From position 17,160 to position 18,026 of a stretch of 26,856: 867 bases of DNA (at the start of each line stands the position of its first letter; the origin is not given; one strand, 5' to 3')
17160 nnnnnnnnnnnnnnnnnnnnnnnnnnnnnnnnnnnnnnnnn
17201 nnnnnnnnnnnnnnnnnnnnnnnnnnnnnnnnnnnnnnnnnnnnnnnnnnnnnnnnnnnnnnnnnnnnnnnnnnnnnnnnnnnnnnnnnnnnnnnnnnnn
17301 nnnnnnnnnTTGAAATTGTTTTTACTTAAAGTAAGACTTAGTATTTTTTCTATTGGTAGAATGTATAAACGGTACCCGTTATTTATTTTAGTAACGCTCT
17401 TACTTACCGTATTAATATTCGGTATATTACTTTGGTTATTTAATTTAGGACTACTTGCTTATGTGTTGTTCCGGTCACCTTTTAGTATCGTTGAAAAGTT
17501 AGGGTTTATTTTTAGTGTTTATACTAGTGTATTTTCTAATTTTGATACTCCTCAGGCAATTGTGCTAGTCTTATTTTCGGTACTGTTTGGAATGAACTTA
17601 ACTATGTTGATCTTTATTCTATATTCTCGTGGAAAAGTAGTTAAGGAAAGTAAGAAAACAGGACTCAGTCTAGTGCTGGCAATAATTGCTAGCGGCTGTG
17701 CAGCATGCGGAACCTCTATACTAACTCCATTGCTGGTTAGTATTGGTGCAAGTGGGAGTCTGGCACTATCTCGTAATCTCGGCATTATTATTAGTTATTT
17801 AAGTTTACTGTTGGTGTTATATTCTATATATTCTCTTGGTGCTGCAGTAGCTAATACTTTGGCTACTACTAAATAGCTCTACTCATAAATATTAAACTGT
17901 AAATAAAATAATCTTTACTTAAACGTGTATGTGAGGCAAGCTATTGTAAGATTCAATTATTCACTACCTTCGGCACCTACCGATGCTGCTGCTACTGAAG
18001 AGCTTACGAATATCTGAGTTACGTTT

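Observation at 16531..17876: DsbA-like oxidoreductase, start/stop-overlapped with a membrane protein whose only cysteines are an intramembrane CxxC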

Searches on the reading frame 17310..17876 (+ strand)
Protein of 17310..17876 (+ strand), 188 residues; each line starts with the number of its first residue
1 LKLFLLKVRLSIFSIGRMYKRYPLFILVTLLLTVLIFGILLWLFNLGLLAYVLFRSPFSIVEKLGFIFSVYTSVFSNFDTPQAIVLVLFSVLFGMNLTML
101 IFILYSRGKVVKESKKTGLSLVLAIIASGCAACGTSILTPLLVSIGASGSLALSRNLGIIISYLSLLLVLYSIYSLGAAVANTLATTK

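Call 3: search_protein_families(library=pfam, proteins=[window:17310-17876:+], max_evalue=1)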
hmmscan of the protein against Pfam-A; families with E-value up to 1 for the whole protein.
window:17310-17876:+ (188 aa): 1 family
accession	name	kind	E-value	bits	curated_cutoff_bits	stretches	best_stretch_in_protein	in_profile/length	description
PF23906.1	DUF7248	-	0.51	10.8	27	1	75-120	3-48/58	Family of unknown function (DUF7248)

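Call 4: search_protein_families(library=ncbifam, proteins=[window:17310-17876:+], max_evalue=1)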
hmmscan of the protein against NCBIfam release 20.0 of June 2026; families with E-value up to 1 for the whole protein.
window:17310-17876:+ (188 aa): 0 families

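Call 5: find_homologous_proteins(query=window:17310-17876:+, max_evalue=0.001)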
Query window:17310-17876:+ (188 aa): 20 proteins with E <= 0.001 among 5730 candidates.
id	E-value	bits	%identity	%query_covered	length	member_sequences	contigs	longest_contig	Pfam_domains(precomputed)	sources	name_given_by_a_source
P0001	9.5e-94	330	100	91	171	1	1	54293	-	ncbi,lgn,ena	-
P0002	1.0e-82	294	78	99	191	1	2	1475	-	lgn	-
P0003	8.4e-82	291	77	99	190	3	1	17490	-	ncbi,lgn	-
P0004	9.9e-82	291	76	100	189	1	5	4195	-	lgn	-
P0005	2.6e-79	283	83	91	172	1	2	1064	-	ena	-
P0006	2.0e-76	274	80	90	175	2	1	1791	-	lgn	-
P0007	3.0e-76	273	72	100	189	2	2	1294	-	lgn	-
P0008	3.0e-75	270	71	99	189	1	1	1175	-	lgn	-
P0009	1.3e-74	268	70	99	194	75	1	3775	-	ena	-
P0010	3.8e-74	266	75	98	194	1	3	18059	-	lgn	-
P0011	1.1e-64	235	68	91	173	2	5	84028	-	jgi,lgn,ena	-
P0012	5.5e-64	233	65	99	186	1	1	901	-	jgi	jgi:hypothetical protein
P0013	4.3e-54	201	52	98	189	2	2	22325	-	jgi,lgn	-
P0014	4.4e-52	194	53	98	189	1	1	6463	-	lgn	-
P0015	6.0e-49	184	54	91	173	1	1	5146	-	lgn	-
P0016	9.7e-42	161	45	99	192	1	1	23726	-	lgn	-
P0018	1.3e-32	131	38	98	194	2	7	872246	-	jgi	jgi:hypothetical protein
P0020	3.2e-10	58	32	89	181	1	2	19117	-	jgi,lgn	-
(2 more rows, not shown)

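Call 9: find_encoding_contigs(protein=P0018, flank=5000, max_places=4)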
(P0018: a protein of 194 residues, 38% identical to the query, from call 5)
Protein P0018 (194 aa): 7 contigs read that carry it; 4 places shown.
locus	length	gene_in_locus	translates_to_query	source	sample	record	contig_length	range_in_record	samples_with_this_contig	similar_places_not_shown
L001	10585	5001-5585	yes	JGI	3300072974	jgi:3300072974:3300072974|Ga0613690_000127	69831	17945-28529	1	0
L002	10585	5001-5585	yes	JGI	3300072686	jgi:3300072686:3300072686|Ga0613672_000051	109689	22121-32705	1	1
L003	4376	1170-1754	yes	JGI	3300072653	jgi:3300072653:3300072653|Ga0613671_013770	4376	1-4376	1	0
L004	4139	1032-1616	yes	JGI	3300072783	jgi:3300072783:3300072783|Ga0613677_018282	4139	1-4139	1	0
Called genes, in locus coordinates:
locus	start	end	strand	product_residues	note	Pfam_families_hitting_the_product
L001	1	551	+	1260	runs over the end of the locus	-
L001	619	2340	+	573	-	-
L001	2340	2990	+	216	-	-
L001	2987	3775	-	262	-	-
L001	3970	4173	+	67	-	-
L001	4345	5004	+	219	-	PF13462:Thioredoxin_4, PF01323:DSBA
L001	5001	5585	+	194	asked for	-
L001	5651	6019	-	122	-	-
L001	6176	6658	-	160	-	-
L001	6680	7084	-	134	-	PF02861:Clp_N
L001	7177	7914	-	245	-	PF02861:Clp_N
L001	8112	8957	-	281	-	PF00480:ROK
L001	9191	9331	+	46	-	-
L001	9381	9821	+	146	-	-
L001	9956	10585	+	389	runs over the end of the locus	PF21710:Spt6_S1 (faint), PF00575:S1, PF13509:S1_2 (faint), PF23459:S1_RRP5 (faint), PF00575:S1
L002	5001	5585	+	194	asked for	-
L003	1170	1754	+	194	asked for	-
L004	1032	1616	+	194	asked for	-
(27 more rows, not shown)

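Call 10: find_encoding_contigs(protein=P0020, flank=5000, max_places=3)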
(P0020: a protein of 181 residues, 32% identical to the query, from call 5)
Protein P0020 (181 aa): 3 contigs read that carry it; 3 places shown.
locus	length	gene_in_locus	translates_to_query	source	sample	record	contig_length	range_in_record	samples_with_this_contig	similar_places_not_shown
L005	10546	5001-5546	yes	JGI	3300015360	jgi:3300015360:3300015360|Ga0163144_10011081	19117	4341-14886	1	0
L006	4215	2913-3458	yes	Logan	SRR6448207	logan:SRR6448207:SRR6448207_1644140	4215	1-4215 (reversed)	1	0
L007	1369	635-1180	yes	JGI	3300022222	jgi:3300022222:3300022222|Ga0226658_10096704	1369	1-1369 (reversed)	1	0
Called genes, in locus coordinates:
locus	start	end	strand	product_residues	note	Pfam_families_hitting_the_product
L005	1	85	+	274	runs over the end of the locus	-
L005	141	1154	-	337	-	PF11376:DUF3179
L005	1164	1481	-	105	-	PF12840:HTH_20, PF01022:HTH_5, PF13412:HTH_24 (weak)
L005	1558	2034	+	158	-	PF00293:NUDIX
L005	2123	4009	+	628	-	PF00933:Glyco_hydro_3, PF01915:Glyco_hydro_3_C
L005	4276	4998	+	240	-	PF13462:Thioredoxin_4, PF01323:DSBA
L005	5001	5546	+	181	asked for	-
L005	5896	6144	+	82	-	PF09905:VF530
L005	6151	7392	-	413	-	PF00070:Pyr_redox (faint), PF00890:FAD_binding_2, PF01134:GIDA (faint), PF01266:DAO (weak), PF01946:Thi4 (faint), PF03486:HI0933_like, PF12831:FAD_oxidored, PF22780:HI0933_like_1st, +2 more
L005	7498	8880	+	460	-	PF02878:PGM_PMM_I, PF02879:PGM_PMM_II, PF02880:PGM_PMM_III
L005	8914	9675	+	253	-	PF08032:SpoU_sub_bind, PF00588:SpoU_methylase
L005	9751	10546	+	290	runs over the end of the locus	PF13623:SurA_N_2, PF13624:SurA_N_3, PF09312:SurA_N (weak)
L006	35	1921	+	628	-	PF00933:Glyco_hydro_3, PF01915:Glyco_hydro_3_C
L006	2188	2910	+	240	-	PF13462:Thioredoxin_4, PF01323:DSBA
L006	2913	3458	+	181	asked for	-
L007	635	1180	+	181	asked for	-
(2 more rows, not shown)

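Call 11: find_encoding_contigs(protein=P0016, flank=5000, max_places=3)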
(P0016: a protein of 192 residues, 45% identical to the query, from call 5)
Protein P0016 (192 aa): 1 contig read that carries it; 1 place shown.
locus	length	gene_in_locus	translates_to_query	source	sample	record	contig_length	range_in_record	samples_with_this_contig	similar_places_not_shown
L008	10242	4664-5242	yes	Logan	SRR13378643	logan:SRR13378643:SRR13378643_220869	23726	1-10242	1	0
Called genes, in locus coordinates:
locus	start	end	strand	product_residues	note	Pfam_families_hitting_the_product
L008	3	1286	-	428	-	?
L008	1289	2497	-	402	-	PF01270:Glyco_hydro_8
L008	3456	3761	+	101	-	PF01022:HTH_5, PF01047:MarR (faint), PF12802:MarR_2 (weak), PF13412:HTH_24 (weak), PF08279:HTH_11 (weak)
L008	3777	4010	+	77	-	PF00462:Glutaredoxin, PF13417:GST_N_3 (weak)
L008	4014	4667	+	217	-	PF13462:Thioredoxin_4, PF01323:DSBA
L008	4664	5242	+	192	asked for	-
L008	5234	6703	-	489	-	PF13522:GATase_6, PF13537:GATase_7, PF00156:Pribosyltran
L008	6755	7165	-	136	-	PF08570:DUF1761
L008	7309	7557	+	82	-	PF00462:Glutaredoxin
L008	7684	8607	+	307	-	PF00743:FMO-like (faint), PF07992:Pyr_redox_2, PF13738:Pyr_redox_3, PF00070:Pyr_redox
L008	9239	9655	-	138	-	PF14325:DUF4383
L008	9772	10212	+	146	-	PF01047:MarR, PF12802:MarR_2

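Call 12: find_related_loci(query=A1, collection=genome_contigs, flank=4000)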
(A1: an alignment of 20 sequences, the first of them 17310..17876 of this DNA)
Query A1 (188 aa) in genome_contigs; peptide patterns used: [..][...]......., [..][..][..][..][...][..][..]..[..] (x = any residue, [..] = any of these).
599 stretches matched a pattern (row limit reached: there are more); 13 encode a relative of the query (tblastn E <= 1e-3); 13 distinct loci.
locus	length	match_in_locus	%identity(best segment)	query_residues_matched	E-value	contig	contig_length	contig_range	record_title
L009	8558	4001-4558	77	1-186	3e-85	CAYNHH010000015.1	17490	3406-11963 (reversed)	MAG TPA_asm: uncultured Candidatus Saccharibacteria bacterium isolate SRP170004_co1_35 genome assembly, contig: NODE_502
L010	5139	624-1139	51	14-185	2e-56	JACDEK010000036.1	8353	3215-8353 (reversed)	MAG: Candidatus Saccharibacteria bacterium isolate MGR_bin358 SD2903_NODE_1461_length_8353_cov_0.967177, whole genome sh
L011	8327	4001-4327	30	45-153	1e-13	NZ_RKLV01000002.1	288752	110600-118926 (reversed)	Halorutilus salinus strain F3-133 F3-133-c2, whole genome shotgun sequence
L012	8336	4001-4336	33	63-174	6e-13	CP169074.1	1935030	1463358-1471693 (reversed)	Halorutilales archaeon Cl-col2-1 chromosome, complete genome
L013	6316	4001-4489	27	12-174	2e-12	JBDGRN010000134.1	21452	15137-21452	MAG: Halobacteria archaeon isolate DAL-Ass_48_95C3R c_000000001821, whole genome shotgun sequence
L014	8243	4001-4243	40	94-174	1e-11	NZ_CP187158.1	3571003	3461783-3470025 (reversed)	Halorientalis pallida strain MBLA0170 chromosome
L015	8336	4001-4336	38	63-174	2e-11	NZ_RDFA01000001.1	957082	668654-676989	Halorientalis pallida strain F13-25 NODE_1_length_957085_cov_274.731, whole genome shotgun sequence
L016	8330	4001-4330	32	45-153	9e-11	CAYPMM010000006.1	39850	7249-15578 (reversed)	MAG TPA_asm: uncultured Candidatus Saccharibacteria bacterium isolate binchicken_co38_445 genome assembly, contig: NODE_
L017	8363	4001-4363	28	56-176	3e-10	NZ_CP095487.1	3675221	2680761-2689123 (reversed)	Halorientalis marina strain GDY88 chromosome, complete genome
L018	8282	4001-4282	29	45-138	2e-8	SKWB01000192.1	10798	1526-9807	MAG: Halococcaceae archaeon isolate CSSed162cmB_185 CSSed16-2cmB-22228, whole genome shotgun sequence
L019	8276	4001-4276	28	58-149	2e-7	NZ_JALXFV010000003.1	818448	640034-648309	Halomarina rubra strain ZS-47-S platanus_K_default_3, whole genome shotgun sequence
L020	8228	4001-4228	32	74-149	4e-7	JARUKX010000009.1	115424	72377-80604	Haloarculaceae archaeon H-GB1-1 9, whole genome shotgun sequence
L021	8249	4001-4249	40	94-176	5e-7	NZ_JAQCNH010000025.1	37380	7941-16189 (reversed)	MAG: Halorientalis sp. isolate LUM.68 k149_15937, whole genome shotgun sequence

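Call 13: search_protein_representatives(alignment_id=A1)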
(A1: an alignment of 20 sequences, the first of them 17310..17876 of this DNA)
Query: 20 sequences, 189 profile positions. Proteins with E-value up to 0.001 (for the whole library): 1461; up to 1e-10: 794; up to 1e-30: 64. The best 150 are listed.
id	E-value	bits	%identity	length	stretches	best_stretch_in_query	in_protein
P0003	1.5e-85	301.9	-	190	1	1-187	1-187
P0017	2.2e-69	249.2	-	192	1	1-188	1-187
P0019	1.5e-59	217.1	-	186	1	8-188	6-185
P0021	1.7e-51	190.9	-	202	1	6-186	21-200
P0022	2.5e-50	187.0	-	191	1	2-188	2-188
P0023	1.6e-48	181.1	-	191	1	4-185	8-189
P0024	9.5e-48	178.6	-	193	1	5-187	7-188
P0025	1.1e-45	171.8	-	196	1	4-185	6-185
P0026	1.2e-45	171.8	-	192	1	1-186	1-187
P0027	2.1e-45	171.0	-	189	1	1-186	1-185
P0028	9.3e-44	165.6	-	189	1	6-183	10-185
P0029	7.1e-42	159.5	-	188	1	4-181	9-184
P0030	7.5e-42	159.4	-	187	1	1-181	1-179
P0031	1.2e-40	155.4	-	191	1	4-188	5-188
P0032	4.5e-40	153.6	-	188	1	4-188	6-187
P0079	3.0e-31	124.8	-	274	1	12-183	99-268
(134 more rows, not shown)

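Call 14: predict_structure(alignment_id=A1)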
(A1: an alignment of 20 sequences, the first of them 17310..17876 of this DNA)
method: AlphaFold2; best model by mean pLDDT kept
length: 188 residues; sequences in the alignment: 20
mean_pLDDT: 73.4   pTM: 0.68
mean pLDDT of the five models: 73.4, 71.7, 70.3, 70.3, 66.8
residues with pLDDT >= 90: 9; 70-90: 118; 50-70: 48; < 50: 13
segments of 3 or more residues with pLDDT < 50: 149-153
pLDDT, mean of each block of 10 residues (from residue 1): 75 85 90 88 77 81 83 75 82 86 74 51 52 54 53 58 75 81 76
secondary structure, 60 per line:
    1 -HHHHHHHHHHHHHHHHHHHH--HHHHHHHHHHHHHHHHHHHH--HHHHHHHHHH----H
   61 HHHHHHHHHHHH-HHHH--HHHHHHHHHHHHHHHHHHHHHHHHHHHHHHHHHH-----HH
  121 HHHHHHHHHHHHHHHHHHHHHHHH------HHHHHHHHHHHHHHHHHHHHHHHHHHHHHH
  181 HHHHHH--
elements in order: H2-21 H24-43 H46-55 H60-72 H74-77 H80-113 H119-144 H151-186

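Call 18: search_protein_families(library=pfam, alignment_id=A2, max_evalue=0.01)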
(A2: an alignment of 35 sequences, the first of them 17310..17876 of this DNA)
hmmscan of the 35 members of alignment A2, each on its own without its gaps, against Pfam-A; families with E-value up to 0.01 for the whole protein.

A. member 1, window:17310-17876:+ (188 aa): 0 families

B. families by the number of members that match (of 35 scanned): 6 families
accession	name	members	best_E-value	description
PF00462.30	Glutaredoxin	1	2.2e-07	Glutaredoxin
PF13602.12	ADH_zinc_N_2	1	3e-07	Zinc-binding dehydrogenase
PF00107.32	ADH_zinc_N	1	0.00071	Zinc-binding dehydrogenase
PF10724.14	DUF2516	1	0.006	Protein of unknown function (DUF2516)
PF00689.26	Cation_ATPase_C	1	0.0089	Cation transporting ATPase, C-terminus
PF13829.11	DUF4191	1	0.0099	Domain of unknown function (DUF4191)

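Call 19: search_protein_families(library=ncbifam, alignment_id=A2, max_evalue=0.01)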
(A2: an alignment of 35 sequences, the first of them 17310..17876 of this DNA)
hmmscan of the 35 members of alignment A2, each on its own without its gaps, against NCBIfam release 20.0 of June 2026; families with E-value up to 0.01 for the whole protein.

A. member 1, window:17310-17876:+ (188 aa): 0 families

B. families by the number of members that match (of 35 scanned): 17 families
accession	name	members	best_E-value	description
TIGR02196.1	GlrX_YruB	1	5.5e-14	glutaredoxin-like protein, YruB-family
TIGR02181.1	GRX_bact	1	1.5e-07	glutaredoxin 3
TIGR02824.1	quinone_pig3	1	4e-06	putative NAD(P)H quinone oxidoreductase, PIG3 family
NF007923.0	PRK10638.1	1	4.6e-06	glutaredoxin 3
NF041212.1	Uxx_star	1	8.9e-06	Uxx-star family glutaredoxin-like (seleno)protein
NF003808.0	PRK05396.1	1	2.4e-05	L-threonine 3-dehydrogenase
TIGR02194.1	GlrX_NrdH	1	6.8e-05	glutaredoxin-like protein NrdH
NF041172.1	AcrlCoa_red_Thmprot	1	0.0004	acryloyl-CoA reductase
NF010344.0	PRK13771.1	1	0.0005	putative alcohol dehydrogenase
NF045501.1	HUGP_GUXX-star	1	0.00083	HUGP/GUXX-star fusion selenoprotein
TIGR01751.1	crot-CoA-red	1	0.0015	crotonyl-CoA carboxylase/reductase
NF041211.1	gluta_UXX_star_2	1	0.0019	UXX-star (seleno)protein family 2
NF004847.0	PRK06198.1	1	0.0021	oxidoreductase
TIGR02200.1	GlrX_actino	1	0.0031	mycoredoxin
NF009210.0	PRK12559.1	1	0.0065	transcriptional regulator SpxA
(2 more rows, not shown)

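Call 21: find_homologous_proteins(query=A2, max_evalue=0.001)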
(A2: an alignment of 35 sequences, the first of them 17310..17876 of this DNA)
Query A2 (35 sequences) (188 aa, profile of the alignment): 713 proteins with E <= 0.001 among 8000 candidates; the best 120 are listed.
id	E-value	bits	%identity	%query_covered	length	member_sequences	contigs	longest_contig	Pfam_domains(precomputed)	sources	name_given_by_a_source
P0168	8.0e-59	216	31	90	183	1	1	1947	-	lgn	-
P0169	2.0e-58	215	35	70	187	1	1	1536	-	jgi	-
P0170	1.1e-57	213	30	86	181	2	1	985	-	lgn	-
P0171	1.1e-57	213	38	87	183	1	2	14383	-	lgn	-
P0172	1.6e-57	212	35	86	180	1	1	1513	-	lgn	-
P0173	1.9e-57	212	29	81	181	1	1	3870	-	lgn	-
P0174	2.4e-57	211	34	83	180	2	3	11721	-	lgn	-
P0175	3.9e-57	211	37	87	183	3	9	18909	-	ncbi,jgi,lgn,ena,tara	tara:strand:+ start:2732 stop:3283 length:552 start_codon:yes stop_codon:yes gene_type:complete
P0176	4.5e-57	211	31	81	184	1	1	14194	-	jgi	-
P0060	5.7e-57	210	26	81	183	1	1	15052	-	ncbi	-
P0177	6.5e-57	210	33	78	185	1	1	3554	-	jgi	-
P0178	7.3e-57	210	35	82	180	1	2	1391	-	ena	-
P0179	7.9e-57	210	37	87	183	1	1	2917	-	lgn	-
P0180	9.4e-57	210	33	76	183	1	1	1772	-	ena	-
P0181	9.5e-57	210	36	87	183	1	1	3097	-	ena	-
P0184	1.7e-56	209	44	70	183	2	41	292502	-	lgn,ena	-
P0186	2.2e-56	208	30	80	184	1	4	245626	-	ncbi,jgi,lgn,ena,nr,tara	ncbi:hypothetical protein CL654_02000 [bacterium]|nr:hypothetical protein [bacterium]|tara:strand:+ 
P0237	1.1e-54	203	31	60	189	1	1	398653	-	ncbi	-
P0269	6.8e-54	200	31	85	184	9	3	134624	-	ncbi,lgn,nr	ncbi:hypothetical protein H6787_02670 [Candidatus Nomurabacteria bacterium]|nr:hypothetical protein 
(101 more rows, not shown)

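Call 22: find_encoding_contigs(protein=P0184, flank=4000, max_places=2)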
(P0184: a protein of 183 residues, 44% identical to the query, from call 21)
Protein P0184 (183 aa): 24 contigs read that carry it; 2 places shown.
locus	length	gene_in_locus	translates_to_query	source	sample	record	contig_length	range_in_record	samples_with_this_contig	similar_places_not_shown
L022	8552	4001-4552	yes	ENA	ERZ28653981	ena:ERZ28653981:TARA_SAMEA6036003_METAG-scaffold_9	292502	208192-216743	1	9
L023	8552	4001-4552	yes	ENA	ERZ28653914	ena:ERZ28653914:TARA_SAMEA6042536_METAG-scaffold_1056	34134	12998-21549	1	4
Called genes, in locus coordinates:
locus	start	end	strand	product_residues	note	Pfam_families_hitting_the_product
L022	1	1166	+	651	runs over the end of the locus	PF00122:E1-E2_ATPase, PF00702:Hydrolase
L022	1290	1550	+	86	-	PF13453:Zn_ribbon_TFIIB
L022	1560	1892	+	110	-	-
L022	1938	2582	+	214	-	PF09335:VTT_dom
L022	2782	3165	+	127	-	-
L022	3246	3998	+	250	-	PF13098:Thioredoxin_2 (faint), PF13462:Thioredoxin_4, PF01323:DSBA (weak)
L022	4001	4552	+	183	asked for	-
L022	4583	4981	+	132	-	-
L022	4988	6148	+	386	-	PF23951:DUF7282, PF00581:Rhodanese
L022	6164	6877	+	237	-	PF01794:Ferric_reduct (weak)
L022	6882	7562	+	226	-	PF00175:NAD_binding_1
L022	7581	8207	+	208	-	PF11303:DUF3105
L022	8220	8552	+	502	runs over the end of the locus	PF03116:NQR2_RnfD_RnfE (weak), PF00175:NAD_binding_1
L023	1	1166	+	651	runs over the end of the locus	PF00122:E1-E2_ATPase, PF00702:Hydrolase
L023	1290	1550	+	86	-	PF13453:Zn_ribbon_TFIIB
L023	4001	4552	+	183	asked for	-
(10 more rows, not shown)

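Call 23: find_encoding_contigs(protein=P0186, flank=4000, max_places=1)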
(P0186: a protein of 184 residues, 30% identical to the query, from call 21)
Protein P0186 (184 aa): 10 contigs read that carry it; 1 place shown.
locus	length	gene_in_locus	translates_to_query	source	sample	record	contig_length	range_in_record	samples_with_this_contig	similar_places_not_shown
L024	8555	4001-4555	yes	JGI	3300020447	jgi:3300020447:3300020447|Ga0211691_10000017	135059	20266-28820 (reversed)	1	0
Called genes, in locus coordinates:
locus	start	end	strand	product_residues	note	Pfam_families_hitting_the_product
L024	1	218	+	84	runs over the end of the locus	PF00462:Glutaredoxin, PF05768:Glrx-like (weak), PF13192:Thioredoxin_3, PF00085:Thioredoxin (weak)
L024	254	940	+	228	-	-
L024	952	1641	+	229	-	PF18916:Lycopene_cyc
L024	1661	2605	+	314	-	PF01545:Cation_efflux, PF16916:ZT_dimer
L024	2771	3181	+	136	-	-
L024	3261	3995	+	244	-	PF13462:Thioredoxin_4, PF01323:DSBA (weak), PF13098:Thioredoxin_2 (faint), PF01323:DSBA (weak)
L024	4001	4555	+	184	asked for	-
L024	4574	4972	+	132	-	PF13473:Cupredoxin_1 (weak)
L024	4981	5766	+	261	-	PF23951:DUF7282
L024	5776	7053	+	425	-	-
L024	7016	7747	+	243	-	PF00175:NAD_binding_1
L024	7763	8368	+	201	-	-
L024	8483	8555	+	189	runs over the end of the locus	-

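Call 24: find_encoding_contigs(protein=P0237, flank=4000, max_places=1)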
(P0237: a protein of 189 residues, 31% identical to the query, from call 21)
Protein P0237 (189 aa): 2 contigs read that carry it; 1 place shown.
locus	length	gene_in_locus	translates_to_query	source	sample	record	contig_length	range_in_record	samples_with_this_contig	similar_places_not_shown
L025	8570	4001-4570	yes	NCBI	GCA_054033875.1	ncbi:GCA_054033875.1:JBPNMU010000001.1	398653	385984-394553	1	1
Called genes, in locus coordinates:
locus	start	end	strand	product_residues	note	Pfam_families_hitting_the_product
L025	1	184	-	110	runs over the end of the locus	-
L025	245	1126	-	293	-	PF03690:MYG1_exonuc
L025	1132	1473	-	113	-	PF04020:Phage_holin_4_2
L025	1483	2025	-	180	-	PF03358:FMN_red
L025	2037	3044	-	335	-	PF00389:2-Hacid_dh, PF02826:2-Hacid_dh_C, PF03446:NAD_binding_2 (weak), PF07991:KARI_N (weak)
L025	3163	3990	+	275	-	PF13462:Thioredoxin_4, PF01323:DSBA (weak)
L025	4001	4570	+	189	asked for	-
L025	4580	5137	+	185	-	-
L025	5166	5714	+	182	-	-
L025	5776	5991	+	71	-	-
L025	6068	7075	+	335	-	PF13386:DsbD_2 (faint), PF02683:DsbD_TM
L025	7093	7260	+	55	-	-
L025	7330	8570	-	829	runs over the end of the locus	PF07517:SecA_DEAD, PF01043:SecA_PP_bind, PF21090:P-loop_SecA, PF07516:SecA_SW, PF02810:SEC-C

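Call 25: find_encoding_contigs(protein=P0269, flank=4000, max_places=1)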
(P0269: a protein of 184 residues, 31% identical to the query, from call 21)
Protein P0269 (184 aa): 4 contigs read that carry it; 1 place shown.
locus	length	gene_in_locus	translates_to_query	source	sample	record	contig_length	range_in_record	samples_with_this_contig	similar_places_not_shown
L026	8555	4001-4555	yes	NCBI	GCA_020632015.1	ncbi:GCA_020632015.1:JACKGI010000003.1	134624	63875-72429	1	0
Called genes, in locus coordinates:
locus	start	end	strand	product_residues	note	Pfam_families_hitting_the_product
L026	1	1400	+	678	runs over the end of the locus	PF00122:E1-E2_ATPase, PF00702:Hydrolase, PF08282:Hydrolase_3 (faint)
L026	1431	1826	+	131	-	-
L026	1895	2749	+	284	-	PF00581:Rhodanese, PF07610:DUF1573, PF22544:HYDIN_VesB_CFA65-like_Ig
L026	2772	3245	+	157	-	PF07610:DUF1573, PF22544:HYDIN_VesB_CFA65-like_Ig (weak)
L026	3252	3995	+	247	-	PF18400:Thioredoxin_12 (faint), PF13098:Thioredoxin_2 (weak), PF13462:Thioredoxin_4, PF01323:DSBA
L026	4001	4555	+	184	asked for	-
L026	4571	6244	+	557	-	PF00394:Cu-oxidase (faint), PF07732:Cu-oxidase_3, PF07731:Cu-oxidase_2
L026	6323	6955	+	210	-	-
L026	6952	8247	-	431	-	PF00239:Resolvase, PF07508:Recombinase, PF13408:Zn_ribbon_recom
